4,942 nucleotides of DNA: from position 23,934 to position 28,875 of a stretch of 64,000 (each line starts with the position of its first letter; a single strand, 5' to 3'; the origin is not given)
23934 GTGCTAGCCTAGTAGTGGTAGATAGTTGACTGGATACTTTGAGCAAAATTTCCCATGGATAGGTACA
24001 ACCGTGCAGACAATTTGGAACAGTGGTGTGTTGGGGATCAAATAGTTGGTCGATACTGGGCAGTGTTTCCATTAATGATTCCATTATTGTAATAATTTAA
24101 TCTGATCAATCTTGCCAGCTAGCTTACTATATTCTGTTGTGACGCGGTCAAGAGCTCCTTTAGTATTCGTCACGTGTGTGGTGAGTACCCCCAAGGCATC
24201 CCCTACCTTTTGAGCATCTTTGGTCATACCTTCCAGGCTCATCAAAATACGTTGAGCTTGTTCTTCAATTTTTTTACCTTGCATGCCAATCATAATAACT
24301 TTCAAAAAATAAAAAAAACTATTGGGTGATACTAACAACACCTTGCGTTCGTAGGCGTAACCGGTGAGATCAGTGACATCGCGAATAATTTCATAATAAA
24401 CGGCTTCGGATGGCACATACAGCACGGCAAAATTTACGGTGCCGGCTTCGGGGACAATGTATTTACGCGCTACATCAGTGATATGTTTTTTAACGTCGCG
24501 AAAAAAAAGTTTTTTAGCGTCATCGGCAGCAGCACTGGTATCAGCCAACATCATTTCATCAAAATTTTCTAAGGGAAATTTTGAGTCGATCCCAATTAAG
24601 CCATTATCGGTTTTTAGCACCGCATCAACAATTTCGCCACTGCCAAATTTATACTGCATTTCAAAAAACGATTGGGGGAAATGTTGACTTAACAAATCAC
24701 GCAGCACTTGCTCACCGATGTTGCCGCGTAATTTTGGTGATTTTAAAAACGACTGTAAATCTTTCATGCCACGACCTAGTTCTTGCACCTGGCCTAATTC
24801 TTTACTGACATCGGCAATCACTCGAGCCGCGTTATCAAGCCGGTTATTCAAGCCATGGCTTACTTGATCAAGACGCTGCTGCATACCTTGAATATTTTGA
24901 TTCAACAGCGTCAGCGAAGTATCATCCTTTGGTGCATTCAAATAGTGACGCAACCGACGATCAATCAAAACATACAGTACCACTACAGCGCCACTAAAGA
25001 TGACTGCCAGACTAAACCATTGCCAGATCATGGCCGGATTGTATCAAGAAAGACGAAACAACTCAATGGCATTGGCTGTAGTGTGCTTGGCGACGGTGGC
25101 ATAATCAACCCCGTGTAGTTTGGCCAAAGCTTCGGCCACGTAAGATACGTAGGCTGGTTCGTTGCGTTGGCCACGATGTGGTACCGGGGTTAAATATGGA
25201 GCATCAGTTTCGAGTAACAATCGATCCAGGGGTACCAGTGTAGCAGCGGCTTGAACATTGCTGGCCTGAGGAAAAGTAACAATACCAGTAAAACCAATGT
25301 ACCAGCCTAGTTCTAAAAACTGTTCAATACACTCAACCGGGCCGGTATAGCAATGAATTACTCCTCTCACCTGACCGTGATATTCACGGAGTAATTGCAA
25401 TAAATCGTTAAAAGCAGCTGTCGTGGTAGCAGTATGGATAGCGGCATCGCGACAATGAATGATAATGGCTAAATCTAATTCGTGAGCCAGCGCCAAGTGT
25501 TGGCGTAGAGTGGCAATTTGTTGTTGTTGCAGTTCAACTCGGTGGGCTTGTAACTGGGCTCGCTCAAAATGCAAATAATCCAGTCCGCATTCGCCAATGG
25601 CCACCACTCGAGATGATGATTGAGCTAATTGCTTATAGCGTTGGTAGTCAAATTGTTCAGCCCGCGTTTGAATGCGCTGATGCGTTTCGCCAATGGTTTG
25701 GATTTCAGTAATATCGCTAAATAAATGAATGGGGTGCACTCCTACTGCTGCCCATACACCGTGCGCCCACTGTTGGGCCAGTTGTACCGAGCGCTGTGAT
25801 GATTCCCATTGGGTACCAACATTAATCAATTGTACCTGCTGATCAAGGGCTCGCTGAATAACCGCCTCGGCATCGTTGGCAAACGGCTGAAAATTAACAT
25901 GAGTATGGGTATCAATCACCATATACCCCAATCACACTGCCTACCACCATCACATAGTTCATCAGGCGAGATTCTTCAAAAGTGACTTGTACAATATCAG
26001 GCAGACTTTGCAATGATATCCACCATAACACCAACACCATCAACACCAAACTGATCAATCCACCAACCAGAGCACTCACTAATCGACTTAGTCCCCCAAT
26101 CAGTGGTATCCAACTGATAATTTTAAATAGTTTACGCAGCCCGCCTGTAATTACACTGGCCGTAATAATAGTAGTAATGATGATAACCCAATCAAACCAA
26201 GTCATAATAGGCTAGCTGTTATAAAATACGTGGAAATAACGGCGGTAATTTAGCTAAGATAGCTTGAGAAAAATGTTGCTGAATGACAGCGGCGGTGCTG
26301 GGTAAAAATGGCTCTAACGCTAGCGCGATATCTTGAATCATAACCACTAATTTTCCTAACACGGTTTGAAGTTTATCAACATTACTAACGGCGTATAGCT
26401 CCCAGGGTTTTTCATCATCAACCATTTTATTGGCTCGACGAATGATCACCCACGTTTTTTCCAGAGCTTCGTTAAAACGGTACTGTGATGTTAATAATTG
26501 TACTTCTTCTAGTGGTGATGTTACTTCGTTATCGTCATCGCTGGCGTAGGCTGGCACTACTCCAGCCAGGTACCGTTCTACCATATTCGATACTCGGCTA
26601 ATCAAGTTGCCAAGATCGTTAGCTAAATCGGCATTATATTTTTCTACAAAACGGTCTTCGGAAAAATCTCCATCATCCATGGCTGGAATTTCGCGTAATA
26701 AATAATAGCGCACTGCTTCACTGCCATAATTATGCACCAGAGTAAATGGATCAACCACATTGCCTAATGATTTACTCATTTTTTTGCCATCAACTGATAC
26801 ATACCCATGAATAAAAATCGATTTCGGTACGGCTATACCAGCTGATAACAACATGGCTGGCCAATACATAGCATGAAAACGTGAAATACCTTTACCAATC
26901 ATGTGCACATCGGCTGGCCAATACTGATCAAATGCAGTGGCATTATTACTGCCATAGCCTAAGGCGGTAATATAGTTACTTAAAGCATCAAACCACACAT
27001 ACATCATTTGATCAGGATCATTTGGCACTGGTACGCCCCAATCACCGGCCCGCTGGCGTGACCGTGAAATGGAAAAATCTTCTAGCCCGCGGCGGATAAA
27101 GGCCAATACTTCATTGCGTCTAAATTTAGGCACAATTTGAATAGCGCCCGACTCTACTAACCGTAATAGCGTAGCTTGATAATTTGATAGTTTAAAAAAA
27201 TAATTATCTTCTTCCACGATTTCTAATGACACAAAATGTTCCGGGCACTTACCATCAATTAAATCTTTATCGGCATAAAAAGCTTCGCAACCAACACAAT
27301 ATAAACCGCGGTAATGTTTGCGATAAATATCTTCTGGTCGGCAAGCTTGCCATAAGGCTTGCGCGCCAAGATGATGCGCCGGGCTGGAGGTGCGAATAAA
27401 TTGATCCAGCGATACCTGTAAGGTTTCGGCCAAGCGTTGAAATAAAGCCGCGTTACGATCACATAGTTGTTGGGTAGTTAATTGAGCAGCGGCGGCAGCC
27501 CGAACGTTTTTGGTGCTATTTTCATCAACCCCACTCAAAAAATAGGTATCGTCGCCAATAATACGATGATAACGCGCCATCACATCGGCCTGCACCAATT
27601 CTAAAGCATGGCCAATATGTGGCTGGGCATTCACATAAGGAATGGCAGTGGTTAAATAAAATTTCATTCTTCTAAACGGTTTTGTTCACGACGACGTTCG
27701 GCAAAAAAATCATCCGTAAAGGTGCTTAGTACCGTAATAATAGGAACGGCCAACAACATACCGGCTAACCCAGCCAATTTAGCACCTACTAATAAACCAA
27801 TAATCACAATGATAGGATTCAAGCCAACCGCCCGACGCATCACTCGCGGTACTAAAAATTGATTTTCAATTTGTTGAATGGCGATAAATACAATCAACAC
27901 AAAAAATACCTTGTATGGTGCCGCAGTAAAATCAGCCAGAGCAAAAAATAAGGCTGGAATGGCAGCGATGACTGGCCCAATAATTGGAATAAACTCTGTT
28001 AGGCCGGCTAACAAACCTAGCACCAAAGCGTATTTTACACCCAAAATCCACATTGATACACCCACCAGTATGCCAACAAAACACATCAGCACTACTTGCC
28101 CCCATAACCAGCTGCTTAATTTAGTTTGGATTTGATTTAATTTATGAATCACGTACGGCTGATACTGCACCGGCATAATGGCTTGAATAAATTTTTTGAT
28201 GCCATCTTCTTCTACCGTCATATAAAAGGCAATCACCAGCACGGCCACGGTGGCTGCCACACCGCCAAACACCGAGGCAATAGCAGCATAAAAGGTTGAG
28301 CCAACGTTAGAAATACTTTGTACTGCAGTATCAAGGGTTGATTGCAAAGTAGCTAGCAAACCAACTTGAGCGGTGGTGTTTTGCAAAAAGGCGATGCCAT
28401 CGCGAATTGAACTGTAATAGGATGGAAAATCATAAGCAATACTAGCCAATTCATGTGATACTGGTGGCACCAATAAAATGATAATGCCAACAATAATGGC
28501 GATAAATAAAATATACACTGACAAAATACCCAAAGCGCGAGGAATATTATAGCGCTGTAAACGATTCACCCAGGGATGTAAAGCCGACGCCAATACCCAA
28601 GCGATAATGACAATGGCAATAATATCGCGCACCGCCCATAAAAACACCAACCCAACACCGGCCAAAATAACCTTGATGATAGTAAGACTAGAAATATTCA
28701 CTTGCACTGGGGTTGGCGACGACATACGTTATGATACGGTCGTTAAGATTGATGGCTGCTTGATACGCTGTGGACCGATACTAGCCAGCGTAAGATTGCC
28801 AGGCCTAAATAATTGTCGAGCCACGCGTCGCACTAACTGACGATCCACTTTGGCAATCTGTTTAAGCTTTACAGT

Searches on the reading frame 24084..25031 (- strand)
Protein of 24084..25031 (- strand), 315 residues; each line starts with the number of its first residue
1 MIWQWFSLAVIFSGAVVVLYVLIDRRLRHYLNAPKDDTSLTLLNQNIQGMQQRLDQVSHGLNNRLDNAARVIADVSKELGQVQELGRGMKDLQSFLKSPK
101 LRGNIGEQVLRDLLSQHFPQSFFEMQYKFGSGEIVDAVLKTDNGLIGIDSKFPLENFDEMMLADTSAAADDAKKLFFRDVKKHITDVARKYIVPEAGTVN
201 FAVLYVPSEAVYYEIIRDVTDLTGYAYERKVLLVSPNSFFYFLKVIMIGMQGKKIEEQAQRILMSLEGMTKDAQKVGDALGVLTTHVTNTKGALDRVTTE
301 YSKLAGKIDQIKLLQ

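Call 14: search_protein_families(library=pfam, proteins=[window:24084-25031:-], max_evalue=0.001)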
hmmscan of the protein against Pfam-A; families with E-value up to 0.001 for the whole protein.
window:24084-25031:- (315 aa): 2 families
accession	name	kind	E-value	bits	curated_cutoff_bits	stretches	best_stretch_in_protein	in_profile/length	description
PF02646.22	RmuC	-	2.8e-49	168.3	26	1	43-314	3-284/291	RmuC family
PF06103.16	DUF948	-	8.5e-07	29.5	37.2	1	10-92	4-80/89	Bacterial protein of unknown function (DUF948)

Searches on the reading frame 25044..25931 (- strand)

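Call 14: search_protein_families(library=pfam, proteins=[window:25044-25931:-], max_evalue=0.001)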
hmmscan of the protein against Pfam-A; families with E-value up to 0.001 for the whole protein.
window:25044-25931:- (295 aa): 1 family
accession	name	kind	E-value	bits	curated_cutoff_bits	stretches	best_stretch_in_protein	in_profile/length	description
PF01026.27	TatD_DNase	-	2.2e-75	253.7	27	1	6-293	1-253/253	TatD related DNase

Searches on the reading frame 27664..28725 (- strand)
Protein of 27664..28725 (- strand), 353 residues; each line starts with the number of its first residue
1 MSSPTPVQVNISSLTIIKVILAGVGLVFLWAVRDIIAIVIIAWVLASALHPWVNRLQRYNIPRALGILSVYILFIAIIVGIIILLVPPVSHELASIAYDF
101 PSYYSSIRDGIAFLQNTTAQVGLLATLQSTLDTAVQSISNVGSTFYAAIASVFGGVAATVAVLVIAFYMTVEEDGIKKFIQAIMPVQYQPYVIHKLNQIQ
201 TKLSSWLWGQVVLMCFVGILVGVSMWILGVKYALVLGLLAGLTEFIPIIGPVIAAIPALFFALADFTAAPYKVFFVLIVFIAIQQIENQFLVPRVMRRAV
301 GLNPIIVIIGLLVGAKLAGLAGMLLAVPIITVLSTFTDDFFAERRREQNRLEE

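Call 14: search_protein_families(library=pfam, proteins=[window:27664-28725:-], max_evalue=0.001)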
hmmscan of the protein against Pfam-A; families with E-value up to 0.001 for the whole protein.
window:27664-28725:- (353 aa): 1 family
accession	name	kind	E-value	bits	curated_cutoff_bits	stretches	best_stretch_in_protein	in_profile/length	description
PF01594.21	AI-2E_transport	-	3e-64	217.7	34.3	1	18-339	4-325/327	AI-2E family transporter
